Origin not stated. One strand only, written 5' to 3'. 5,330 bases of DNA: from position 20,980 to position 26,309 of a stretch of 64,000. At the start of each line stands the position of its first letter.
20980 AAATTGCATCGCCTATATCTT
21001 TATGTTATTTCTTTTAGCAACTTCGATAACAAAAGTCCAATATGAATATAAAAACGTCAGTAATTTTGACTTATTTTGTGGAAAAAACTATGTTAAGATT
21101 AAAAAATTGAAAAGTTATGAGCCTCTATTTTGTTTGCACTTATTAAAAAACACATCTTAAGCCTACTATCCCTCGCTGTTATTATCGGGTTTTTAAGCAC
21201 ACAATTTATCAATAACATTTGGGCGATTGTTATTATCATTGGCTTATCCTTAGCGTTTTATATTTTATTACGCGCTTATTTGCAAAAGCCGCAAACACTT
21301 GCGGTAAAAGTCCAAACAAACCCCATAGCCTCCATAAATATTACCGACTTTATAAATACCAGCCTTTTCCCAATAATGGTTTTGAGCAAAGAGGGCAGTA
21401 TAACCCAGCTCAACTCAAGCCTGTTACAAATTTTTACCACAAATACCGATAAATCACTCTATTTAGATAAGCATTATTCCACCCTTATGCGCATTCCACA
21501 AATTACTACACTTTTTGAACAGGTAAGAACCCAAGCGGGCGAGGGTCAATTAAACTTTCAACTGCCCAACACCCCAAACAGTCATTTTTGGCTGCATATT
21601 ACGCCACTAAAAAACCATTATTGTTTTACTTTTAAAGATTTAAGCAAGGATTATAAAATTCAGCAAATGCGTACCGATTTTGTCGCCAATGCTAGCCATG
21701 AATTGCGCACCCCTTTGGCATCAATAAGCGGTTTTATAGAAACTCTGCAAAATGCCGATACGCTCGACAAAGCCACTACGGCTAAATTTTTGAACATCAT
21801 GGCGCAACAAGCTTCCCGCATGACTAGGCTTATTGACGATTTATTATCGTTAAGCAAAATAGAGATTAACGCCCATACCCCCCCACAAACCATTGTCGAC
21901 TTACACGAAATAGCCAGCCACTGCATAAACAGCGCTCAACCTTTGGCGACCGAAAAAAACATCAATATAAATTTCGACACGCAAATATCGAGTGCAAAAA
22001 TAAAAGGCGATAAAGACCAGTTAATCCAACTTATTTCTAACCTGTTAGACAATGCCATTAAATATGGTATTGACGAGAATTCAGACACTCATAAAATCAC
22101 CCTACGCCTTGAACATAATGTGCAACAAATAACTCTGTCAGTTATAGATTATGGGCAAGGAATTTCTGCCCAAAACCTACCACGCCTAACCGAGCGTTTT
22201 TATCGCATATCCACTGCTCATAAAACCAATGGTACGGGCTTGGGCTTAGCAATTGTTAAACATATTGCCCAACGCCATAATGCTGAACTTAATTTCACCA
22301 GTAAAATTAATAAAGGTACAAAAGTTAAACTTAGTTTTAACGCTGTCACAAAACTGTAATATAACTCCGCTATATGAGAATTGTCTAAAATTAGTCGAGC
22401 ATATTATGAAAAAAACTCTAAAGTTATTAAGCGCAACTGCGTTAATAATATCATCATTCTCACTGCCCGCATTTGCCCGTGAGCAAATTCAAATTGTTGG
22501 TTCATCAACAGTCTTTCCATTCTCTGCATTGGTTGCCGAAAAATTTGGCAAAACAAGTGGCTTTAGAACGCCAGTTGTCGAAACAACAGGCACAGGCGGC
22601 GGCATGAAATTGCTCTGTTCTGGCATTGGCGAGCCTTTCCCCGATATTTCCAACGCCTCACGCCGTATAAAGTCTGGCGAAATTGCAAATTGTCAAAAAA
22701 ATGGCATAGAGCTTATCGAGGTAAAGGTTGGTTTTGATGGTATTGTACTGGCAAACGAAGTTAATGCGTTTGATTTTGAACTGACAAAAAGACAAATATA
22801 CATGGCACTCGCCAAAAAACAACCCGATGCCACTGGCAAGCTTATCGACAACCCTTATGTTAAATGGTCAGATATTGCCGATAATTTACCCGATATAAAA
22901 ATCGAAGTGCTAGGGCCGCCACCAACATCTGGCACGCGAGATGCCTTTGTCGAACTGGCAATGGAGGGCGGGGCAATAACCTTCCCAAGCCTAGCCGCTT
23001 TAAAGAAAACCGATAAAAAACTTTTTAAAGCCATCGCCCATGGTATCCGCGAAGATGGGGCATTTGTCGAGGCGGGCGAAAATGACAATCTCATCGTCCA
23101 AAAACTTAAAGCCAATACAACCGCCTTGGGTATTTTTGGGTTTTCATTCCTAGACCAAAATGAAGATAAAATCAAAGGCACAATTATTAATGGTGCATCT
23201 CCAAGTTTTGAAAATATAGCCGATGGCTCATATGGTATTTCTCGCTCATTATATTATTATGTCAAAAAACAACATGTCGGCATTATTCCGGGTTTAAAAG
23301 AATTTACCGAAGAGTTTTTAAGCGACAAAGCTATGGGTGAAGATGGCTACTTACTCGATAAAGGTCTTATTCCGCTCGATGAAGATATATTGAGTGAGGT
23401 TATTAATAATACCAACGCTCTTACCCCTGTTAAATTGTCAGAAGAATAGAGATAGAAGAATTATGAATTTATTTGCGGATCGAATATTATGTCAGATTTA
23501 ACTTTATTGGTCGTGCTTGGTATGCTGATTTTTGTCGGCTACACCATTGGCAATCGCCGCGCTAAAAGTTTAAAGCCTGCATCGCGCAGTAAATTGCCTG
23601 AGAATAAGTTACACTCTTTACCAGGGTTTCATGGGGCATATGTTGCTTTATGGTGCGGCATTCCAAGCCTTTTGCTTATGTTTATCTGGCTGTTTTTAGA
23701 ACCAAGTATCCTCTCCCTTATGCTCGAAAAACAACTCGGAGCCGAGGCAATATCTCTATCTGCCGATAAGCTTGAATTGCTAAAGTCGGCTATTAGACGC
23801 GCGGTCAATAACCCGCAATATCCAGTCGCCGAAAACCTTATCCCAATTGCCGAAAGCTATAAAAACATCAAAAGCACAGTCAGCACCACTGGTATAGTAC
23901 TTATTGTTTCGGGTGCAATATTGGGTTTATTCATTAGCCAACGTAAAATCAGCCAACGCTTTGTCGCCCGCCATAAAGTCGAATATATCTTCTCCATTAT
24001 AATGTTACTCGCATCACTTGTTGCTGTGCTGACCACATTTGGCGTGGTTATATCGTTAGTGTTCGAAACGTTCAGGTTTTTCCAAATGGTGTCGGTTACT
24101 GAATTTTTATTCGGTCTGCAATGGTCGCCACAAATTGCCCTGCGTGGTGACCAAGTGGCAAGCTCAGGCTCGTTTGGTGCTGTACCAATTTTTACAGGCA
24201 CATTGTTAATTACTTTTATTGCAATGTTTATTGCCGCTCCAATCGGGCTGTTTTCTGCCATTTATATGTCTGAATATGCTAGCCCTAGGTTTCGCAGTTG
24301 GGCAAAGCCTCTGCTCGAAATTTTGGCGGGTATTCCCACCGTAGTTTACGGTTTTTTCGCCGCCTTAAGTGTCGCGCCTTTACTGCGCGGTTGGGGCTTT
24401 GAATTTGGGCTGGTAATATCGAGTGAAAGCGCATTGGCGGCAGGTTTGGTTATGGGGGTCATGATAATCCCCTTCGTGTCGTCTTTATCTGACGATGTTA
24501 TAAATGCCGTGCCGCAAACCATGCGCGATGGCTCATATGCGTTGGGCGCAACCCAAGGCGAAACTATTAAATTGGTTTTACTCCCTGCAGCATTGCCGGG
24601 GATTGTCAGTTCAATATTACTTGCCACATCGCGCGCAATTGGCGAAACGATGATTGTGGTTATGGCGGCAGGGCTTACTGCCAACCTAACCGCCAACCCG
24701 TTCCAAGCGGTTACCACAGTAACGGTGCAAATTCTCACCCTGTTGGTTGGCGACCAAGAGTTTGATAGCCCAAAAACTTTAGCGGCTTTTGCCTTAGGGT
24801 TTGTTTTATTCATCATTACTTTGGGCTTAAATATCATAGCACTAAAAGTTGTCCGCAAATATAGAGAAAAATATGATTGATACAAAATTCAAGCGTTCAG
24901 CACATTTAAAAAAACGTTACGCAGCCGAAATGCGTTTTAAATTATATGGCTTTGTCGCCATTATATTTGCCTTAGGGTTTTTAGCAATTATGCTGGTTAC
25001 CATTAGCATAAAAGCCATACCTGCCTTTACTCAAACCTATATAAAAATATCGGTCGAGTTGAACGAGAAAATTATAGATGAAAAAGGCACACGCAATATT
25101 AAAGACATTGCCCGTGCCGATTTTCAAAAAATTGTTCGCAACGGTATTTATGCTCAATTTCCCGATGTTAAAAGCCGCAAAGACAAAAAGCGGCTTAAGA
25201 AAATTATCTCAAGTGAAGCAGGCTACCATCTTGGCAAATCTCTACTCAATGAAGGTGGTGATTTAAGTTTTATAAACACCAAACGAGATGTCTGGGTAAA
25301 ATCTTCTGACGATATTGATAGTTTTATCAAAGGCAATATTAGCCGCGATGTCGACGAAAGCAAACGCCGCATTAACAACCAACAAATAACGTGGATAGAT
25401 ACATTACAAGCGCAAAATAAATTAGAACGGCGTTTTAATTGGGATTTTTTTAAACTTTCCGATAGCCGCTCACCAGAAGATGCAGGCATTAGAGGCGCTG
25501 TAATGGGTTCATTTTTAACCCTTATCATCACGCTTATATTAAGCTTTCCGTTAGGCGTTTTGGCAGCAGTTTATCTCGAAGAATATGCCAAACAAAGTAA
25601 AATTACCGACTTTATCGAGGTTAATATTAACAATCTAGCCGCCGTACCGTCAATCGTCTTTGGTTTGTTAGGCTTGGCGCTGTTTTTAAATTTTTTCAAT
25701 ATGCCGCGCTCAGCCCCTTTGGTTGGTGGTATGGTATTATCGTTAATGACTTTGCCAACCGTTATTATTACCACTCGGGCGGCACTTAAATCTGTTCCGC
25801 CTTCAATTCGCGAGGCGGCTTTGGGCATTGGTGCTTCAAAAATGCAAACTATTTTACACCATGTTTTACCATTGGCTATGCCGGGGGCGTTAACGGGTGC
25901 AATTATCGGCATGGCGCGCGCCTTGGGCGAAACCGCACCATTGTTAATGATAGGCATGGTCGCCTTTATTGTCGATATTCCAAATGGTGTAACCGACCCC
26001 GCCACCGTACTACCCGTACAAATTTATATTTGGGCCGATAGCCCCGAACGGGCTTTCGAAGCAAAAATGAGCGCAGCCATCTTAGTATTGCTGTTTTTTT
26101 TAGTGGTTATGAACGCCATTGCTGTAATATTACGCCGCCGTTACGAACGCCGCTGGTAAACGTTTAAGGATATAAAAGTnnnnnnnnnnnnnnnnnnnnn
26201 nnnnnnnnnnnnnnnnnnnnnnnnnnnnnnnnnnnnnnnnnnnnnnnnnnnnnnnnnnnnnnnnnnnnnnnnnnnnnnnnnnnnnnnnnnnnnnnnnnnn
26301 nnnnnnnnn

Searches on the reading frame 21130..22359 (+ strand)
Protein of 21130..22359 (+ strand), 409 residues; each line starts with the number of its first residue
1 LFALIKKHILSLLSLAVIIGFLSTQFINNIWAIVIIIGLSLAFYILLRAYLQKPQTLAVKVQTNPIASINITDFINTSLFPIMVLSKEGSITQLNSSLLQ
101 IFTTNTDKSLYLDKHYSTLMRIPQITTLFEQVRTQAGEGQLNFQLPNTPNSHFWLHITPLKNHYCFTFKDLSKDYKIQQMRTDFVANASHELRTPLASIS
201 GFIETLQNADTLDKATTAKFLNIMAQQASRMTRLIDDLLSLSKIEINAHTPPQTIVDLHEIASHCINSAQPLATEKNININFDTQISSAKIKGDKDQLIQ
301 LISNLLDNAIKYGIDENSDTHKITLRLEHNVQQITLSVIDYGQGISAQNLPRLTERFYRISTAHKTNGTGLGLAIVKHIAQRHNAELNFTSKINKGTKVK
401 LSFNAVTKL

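Call 8: search_protein_families(library=ncbifam, proteins=[window:21130-22359:+], max_evalue=0.00001)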
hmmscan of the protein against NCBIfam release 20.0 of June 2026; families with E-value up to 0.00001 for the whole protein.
window:21130-22359:+ (409 aa): 80 families (the best 25 are shown)
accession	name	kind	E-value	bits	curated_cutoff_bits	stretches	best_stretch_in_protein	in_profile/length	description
TIGR02966.1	phoR_proteo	equivalog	7.1e-87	291.5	334.2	1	80-403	17-333/333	phosphate regulon sensor histidine kinase PhoR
NF046044.1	PnpS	equivalog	1e-78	265.1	400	1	58-403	44-389/390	two-component system histidine kinase PnpS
NF033092.0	HK_WalK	equivalog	2.8e-58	197.9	725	1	165-402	356-591/594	cell wall metabolism sensor histidine kinase WalK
NF008235.0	PRK11006.1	equivalog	1.4e-54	185.6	390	1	84-402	113-420/431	phosphate regulon sensor histidine kinase PhoR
NF041735.1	hist_kin_RppB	equivalog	9e-50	169.7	400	1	178-401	213-435/438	two-component system sensor histidine kinase RppB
NF008312.0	PRK11100.1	equivalog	9.8e-46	156.5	356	1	181-405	256-474/477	two-component system sensor histidine kinase CreC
NF047874.1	MASE3_PAS_HK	subfamily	3e-44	151.9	560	1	169-405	386-625/655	MASE3 domain-containing sensor histidine kinase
NF045911.1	TCSHisKinNblS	equivalog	3.9e-41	141.1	1000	1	166-399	373-614/621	two-component system sensor histidine kinase NblS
NF033091.0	HK_VanS_ACDEFG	equivalog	1.8e-40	138.8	400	1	178-395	71-285/293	vancomycin resistance histidine kinase VanS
NF012163.2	BaeS_SmeS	equivalog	2.9e-39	135.3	500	1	176-403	235-456/457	sensor histidine kinase efflux regulator BaeS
NF033093.1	HK_VicK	exception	4.3e-38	131.1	680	1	169-398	197-428/448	cell wall metabolism sensor histidine kinase VicK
NF053855.1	HisKinPhoRBctds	equivalog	2.5e-36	125.3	500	1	83-398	259-576/583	two-component system sensor histidine kinase PhoR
NF052314.1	T9SS_HK_PorY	subfamily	4.4e-36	124.8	350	1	171-392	204-408/418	PorY family sensor histidine kinase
NF007837.0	PRK10549.1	equivalog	3e-35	121.8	603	1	176-404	235-457/466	envelope stress sensor histidine kinase BaeS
TIGR01386.1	cztS_silS_copS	subfamily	1e-34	120.3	292.55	1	182-403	242-456/457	heavy metal sensor histidine kinase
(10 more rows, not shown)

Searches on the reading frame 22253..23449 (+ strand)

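Call 8: search_protein_families(library=ncbifam, proteins=[window:22253-23449:+], max_evalue=0.00001)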
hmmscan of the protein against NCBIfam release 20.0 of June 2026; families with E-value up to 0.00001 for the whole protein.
window:22253-23449:+ (398 aa): 1 family
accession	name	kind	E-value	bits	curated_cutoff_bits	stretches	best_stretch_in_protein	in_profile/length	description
TIGR02136.1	ptsS_2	subfamily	1.2e-42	146.1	206.6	1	75-366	33-292/295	phosphate ABC transporter substrate-binding protein PstS family protein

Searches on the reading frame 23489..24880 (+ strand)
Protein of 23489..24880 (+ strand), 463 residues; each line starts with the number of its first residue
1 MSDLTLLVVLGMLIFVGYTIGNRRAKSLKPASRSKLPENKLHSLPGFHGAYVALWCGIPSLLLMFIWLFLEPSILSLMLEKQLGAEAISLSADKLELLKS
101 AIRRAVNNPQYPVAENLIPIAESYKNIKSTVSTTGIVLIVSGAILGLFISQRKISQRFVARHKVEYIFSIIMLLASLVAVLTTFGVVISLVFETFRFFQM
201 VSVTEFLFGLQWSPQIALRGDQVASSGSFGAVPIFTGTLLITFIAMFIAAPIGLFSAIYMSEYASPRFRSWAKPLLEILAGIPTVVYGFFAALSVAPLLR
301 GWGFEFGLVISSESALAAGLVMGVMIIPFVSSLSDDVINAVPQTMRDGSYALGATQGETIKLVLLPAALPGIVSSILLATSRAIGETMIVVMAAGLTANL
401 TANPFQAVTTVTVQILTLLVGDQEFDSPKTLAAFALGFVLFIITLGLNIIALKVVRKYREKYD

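Call 8: search_protein_families(library=ncbifam, proteins=[window:23489-24880:+], max_evalue=0.00001)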
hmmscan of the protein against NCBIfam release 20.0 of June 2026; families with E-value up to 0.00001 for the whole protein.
window:23489-24880:+ (463 aa): 9 families
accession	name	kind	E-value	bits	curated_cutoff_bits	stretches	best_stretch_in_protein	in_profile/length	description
TIGR02138.1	phosphate_pstC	equivalog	1.4e-80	270.5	196.45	1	166-458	2-295/296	phosphate ABC transporter permease subunit PstC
TIGR00974.1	3a0107s02c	equivalog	1.6e-44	152.1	193.45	1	167-458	3-270/272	phosphate ABC transporter permease PstA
NF008435.0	PRK11275.1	equivalog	1.3e-27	96.7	502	1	161-450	12-305/319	phosphate ABC transporter permease PstC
NF008430.0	PRK11268.1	equivalog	4e-15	55.6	439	1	230-457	78-292/295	phosphate ABC transporter permease PstA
TIGR02141.1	modB_ABC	equivalog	1.5e-10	41.1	182.6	1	238-401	3-166/208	molybdate ABC transporter permease subunit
NF008208.0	PRK10971.1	equivalog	2.1e-08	34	415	1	235-447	60-259/277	sulfate/thiosulfate ABC transporter permease CysT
TIGR02139.1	permease_CysT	equivalog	4.3e-08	33.1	246.1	1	238-452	55-260/265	sulfate ABC transporter permease subunit CysT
TIGR01581.1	Mo_ABC_porter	hypoth_equivalog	1.9e-07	30.8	210.3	1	239-422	27-203/225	ABC transporter permease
TIGR00969.1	3a0106s02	subfamily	3.9e-06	26.5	240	1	234-445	58-260/272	sulfate ABC transporter permease subunit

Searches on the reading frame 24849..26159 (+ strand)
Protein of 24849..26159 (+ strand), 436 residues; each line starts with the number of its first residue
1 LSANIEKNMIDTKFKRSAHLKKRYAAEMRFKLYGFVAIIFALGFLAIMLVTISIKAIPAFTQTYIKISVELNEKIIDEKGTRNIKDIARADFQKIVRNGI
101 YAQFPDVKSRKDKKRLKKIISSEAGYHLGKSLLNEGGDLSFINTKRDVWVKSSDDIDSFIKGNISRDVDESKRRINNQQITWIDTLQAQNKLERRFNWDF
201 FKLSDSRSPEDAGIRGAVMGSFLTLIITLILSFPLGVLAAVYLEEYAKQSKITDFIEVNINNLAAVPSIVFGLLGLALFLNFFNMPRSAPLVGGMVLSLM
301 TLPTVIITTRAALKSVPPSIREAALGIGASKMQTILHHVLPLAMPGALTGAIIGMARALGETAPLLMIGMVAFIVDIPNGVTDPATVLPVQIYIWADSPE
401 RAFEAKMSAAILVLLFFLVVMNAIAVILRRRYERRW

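Call 8: search_protein_families(library=ncbifam, proteins=[window:24849-26159:+], max_evalue=0.00001)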
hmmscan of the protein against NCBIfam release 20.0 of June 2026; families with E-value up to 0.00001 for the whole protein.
window:24849-26159:+ (436 aa): 14 families
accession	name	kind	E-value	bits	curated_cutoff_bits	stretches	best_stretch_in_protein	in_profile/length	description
TIGR00974.1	3a0107s02c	equivalog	6e-71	238.8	193.45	1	194-433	32-271/272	phosphate ABC transporter permease PstA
TIGR02138.1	phosphate_pstC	equivalog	1.3e-38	132.8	196.45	1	202-431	50-294/296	phosphate ABC transporter permease subunit PstC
NF008430.0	PRK11268.1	equivalog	4.6e-34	117.8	439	1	209-430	74-291/295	phosphate ABC transporter permease PstA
NF008435.0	PRK11275.1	equivalog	4e-14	52.4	502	2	291-370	171-251/319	phosphate ABC transporter permease PstC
TIGR01581.1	Mo_ABC_porter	hypoth_equivalog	1.4e-12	47.6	210.3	1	216-419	21-223/225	ABC transporter permease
TIGR02141.1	modB_ABC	equivalog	3.3e-12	46.5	182.6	1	221-421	3-200/208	molybdate ABC transporter permease subunit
NF006939.0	PRK09421.1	equivalog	3e-11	43.2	262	1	283-429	85-225/230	molybdate ABC transporter permease subunit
TIGR02139.1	permease_CysT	equivalog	3.7e-09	36.5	246.1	1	296-428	138-262/265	sulfate ABC transporter permease subunit CysT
NF040839.1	tungstate_WtpB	equivalog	9.6e-09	35.2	340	1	215-371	47-206/251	tungstate ABC transporter permease WtpB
NF007047.0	PRK09500.1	equivalog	4.2e-08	33.1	326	1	214-361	56-199/257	spermidine/putrescine ABC transporter permease PotC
NF008208.0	PRK10971.1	equivalog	6.9e-08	32.3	415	1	295-435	145-273/277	sulfate/thiosulfate ABC transporter permease CysT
TIGR00969.1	3a0106s02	subfamily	1.1e-07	31.6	240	1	294-423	145-265/272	sulfate ABC transporter permease subunit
NF007044.0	PRK09497.1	equivalog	9.9e-07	28.5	348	1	297-360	157-220/285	spermidine/putrescine ABC transporter permease PotB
TIGR03255.1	PhnV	equivalog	6.7e-06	26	358.7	0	230-430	80-267/270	2-aminoethylphosphonate ABC transport system, membrane component PhnV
